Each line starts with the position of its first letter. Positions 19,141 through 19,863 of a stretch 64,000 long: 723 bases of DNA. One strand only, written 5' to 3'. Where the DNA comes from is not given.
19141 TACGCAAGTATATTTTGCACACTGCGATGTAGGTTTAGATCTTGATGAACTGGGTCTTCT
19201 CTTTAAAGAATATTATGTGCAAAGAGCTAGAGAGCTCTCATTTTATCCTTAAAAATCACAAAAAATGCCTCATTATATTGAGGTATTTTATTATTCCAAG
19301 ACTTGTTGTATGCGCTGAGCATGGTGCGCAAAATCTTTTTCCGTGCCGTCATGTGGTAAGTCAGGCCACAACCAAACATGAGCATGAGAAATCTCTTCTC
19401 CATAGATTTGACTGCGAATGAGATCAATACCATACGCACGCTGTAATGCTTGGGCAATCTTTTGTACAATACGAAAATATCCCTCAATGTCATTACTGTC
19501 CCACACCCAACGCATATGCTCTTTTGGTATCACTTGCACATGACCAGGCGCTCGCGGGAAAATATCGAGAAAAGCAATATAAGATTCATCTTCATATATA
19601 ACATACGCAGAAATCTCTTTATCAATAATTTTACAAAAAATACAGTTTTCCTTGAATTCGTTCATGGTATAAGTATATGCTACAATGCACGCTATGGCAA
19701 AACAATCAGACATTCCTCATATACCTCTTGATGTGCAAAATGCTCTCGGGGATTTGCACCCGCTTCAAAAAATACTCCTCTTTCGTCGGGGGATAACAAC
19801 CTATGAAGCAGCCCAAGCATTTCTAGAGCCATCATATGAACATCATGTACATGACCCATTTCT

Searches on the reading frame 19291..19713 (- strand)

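Call 26: search_protein_families(library=pfam, proteins=[window:19291-19713:-], max_evalue=0.001)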
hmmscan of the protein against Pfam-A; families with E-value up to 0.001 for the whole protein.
window:19291-19713:- (140 aa): 2 families
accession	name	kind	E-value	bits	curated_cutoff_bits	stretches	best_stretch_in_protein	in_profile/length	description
PF01230.28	HIT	-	1.3e-13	51.8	21.5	1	32-113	2-90/98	HIT domain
PF11969.13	DcpS_C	-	2.3e-10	41.4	24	1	23-94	1-74/114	Scavenger mRNA decapping enzyme C-term binding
